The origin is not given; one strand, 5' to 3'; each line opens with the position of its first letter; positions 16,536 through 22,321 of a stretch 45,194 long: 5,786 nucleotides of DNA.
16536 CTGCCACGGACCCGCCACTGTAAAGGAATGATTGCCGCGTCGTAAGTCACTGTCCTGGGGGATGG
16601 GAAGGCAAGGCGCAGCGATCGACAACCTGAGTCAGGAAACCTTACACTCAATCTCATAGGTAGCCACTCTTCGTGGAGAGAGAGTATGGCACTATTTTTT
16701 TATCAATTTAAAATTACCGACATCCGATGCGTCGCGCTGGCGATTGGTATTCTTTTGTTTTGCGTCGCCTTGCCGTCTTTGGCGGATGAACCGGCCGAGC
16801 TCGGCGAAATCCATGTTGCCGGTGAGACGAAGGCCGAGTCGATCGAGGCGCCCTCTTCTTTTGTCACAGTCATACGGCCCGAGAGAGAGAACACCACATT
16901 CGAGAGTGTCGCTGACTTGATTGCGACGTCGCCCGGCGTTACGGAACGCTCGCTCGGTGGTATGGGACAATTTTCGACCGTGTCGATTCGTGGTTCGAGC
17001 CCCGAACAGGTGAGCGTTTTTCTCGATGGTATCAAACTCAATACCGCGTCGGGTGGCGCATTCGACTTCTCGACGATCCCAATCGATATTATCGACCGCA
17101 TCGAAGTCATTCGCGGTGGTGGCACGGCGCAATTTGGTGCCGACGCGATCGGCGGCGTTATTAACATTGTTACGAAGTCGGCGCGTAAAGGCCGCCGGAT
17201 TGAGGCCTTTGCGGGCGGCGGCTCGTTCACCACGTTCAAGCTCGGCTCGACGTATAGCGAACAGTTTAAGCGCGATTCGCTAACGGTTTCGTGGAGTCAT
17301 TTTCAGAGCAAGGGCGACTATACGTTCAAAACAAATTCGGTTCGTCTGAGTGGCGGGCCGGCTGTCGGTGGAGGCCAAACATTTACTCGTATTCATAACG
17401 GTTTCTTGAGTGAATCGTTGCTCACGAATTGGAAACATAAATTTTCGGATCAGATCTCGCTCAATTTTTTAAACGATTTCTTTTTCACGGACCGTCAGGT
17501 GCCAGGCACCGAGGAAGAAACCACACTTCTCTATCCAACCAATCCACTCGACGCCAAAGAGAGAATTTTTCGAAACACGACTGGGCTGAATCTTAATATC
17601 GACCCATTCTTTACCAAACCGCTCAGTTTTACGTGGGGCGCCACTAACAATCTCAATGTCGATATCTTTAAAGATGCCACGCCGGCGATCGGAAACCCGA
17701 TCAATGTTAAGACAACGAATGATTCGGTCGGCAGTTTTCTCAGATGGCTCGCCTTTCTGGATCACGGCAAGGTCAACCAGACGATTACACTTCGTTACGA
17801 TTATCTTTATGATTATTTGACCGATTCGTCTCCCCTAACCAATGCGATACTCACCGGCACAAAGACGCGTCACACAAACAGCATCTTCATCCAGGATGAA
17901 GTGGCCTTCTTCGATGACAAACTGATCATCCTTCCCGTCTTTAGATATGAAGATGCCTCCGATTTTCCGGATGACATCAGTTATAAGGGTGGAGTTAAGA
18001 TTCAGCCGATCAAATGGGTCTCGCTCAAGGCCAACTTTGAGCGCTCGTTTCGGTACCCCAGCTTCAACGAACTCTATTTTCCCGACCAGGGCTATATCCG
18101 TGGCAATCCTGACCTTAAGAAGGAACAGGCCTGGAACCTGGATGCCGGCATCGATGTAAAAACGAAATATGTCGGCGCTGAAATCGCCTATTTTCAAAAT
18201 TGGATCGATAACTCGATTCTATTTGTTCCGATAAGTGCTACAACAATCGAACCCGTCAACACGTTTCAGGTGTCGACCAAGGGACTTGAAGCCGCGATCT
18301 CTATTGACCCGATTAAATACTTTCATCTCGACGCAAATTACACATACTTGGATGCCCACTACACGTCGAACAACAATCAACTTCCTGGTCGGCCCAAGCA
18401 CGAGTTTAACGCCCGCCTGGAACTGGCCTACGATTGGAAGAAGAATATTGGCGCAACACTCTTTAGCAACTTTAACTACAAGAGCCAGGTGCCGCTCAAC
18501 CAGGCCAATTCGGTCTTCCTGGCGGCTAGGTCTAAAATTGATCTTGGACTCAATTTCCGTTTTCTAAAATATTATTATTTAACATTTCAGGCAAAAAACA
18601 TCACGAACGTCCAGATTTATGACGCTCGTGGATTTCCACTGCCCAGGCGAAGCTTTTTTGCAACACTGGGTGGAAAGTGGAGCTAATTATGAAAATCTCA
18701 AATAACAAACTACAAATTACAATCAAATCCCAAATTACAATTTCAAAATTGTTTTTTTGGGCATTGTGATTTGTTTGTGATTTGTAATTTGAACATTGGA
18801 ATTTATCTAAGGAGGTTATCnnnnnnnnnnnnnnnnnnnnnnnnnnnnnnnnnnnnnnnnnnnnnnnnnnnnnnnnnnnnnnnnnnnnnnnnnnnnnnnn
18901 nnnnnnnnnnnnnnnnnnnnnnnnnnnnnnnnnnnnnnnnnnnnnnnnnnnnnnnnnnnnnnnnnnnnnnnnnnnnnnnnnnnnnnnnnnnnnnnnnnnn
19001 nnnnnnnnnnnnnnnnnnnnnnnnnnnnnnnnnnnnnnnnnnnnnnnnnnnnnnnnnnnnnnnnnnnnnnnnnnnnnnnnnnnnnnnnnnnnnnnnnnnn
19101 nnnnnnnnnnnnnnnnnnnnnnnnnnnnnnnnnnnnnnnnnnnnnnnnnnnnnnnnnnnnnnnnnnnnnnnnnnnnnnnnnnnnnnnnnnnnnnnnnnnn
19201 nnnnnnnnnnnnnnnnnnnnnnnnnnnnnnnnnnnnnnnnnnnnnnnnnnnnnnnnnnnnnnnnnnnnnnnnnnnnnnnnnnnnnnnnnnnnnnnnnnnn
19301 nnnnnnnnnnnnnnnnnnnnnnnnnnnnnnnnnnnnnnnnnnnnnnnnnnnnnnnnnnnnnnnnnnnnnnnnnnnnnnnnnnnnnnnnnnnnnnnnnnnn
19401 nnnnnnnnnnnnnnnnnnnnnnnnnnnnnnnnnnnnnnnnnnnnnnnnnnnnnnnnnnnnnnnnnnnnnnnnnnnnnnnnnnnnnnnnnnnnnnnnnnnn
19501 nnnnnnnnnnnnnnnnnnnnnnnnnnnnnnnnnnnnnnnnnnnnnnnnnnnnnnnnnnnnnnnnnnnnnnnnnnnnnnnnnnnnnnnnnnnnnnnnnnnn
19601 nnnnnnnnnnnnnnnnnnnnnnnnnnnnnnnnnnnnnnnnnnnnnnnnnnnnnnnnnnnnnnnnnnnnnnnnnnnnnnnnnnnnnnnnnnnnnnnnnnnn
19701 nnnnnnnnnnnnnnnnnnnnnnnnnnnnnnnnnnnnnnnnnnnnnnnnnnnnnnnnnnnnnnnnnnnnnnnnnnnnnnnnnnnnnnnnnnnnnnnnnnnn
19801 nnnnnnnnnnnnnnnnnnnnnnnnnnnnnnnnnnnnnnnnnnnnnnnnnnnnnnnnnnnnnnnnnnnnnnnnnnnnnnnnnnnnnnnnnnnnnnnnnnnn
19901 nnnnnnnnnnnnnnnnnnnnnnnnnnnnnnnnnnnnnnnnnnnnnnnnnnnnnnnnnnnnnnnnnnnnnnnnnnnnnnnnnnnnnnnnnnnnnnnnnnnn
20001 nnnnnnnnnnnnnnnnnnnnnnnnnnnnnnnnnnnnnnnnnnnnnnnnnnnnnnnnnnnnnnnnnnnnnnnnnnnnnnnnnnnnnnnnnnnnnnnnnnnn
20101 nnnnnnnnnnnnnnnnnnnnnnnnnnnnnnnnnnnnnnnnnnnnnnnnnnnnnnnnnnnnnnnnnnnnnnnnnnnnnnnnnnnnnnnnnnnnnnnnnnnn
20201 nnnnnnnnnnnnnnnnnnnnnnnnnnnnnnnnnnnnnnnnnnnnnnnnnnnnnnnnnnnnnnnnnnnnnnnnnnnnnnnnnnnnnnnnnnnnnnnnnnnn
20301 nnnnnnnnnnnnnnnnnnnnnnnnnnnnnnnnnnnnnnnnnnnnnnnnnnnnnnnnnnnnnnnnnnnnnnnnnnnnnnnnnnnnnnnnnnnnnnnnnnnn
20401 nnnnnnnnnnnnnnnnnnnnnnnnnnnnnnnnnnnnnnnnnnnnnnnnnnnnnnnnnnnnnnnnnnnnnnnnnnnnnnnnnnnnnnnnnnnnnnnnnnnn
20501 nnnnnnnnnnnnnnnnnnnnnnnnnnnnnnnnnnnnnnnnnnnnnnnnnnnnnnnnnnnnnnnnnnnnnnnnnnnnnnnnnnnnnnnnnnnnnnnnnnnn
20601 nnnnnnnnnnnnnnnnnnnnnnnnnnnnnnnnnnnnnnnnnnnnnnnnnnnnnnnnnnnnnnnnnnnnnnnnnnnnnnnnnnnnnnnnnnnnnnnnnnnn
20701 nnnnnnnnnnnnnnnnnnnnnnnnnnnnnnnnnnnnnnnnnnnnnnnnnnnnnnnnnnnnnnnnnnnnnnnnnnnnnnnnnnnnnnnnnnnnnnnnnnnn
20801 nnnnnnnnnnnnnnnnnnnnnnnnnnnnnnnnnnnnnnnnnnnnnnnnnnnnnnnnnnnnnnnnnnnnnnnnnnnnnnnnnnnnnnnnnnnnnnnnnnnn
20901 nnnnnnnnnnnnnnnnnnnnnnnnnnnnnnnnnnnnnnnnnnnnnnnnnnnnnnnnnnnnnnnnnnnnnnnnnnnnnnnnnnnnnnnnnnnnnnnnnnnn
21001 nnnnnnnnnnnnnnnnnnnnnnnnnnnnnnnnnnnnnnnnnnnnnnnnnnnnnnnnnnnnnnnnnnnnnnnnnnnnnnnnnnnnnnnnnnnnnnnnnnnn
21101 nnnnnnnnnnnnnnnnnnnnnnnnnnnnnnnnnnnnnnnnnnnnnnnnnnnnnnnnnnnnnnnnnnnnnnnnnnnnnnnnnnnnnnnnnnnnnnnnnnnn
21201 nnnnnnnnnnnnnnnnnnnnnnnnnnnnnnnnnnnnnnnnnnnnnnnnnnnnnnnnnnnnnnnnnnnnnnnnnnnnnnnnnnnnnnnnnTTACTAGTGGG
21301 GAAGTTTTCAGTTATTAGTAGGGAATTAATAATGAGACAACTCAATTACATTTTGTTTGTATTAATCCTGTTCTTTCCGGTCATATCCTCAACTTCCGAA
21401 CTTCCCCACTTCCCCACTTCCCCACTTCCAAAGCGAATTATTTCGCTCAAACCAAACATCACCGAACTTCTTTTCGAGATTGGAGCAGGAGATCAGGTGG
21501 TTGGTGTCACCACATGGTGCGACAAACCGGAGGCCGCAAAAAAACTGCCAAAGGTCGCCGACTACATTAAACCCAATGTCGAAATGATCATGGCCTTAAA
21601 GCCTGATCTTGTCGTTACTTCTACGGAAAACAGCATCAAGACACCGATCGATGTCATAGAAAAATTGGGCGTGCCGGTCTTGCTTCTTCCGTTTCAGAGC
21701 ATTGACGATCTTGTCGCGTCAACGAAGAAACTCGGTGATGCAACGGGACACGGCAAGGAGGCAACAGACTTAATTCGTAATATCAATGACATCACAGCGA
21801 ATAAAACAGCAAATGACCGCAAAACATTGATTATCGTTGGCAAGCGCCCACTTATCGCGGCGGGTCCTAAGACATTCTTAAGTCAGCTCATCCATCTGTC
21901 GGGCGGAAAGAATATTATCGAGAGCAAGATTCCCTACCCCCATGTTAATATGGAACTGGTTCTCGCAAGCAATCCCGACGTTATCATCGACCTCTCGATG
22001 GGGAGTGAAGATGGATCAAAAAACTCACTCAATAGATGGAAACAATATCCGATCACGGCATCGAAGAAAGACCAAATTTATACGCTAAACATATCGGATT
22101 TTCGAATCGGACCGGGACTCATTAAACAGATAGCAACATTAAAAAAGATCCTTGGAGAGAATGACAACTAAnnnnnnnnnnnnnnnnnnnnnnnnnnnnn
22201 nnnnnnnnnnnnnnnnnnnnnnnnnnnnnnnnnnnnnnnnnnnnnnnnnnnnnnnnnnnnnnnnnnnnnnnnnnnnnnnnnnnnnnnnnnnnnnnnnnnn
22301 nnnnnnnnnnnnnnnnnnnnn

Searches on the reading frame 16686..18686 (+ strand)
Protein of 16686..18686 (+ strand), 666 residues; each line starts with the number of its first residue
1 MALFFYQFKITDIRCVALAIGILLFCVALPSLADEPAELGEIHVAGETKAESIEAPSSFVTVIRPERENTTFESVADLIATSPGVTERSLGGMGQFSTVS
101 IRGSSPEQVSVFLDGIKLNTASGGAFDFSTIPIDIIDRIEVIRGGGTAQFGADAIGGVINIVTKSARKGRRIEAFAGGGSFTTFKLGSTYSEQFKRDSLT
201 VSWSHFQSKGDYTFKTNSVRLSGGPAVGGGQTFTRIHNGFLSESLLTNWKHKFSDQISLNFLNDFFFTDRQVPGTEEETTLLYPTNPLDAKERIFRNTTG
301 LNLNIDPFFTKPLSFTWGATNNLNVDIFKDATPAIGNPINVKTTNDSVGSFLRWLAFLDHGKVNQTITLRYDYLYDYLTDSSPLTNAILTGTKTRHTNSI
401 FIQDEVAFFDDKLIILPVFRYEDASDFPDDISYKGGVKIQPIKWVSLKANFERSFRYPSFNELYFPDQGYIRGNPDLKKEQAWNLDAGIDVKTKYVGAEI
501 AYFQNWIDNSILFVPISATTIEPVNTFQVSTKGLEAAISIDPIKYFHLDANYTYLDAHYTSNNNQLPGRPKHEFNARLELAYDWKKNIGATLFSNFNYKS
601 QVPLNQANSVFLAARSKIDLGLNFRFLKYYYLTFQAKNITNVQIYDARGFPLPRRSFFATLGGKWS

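Call 52: search_protein_families(library=pfam, proteins=[window:16686-18686:+], max_evalue=0.00001)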
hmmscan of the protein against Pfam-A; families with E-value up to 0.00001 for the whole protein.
window:16686-18686:+ (666 aa): 2 families
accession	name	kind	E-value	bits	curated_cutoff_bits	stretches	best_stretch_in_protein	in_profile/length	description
PF00593.30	TonB_dep_Rec_b-barrel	-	1.9e-39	137.2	27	1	190-639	8-433/436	TonB dependent receptor-like, beta-barrel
PF07715.20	Plug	-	2.1e-22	80.1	23.9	1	54-158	4-107/107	TonB-dependent Receptor Plug Domain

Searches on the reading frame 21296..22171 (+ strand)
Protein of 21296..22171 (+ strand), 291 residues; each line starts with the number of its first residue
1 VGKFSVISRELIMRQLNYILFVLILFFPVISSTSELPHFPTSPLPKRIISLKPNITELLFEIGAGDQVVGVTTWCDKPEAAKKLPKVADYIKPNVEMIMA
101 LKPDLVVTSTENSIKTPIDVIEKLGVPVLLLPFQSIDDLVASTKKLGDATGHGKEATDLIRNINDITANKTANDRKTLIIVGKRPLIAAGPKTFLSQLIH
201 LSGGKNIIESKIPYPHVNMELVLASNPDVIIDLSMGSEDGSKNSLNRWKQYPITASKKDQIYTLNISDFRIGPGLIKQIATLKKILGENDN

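Call 52: search_protein_families(library=pfam, proteins=[window:21296-22171:+], max_evalue=0.00001)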
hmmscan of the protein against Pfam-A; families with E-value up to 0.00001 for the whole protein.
window:21296-22171:+ (291 aa): 1 family
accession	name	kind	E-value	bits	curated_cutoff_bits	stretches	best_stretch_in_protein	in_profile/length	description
PF01497.23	Peripla_BP_2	-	2.2e-26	93.2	27.5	1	48-264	1-231/235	Periplasmic binding protein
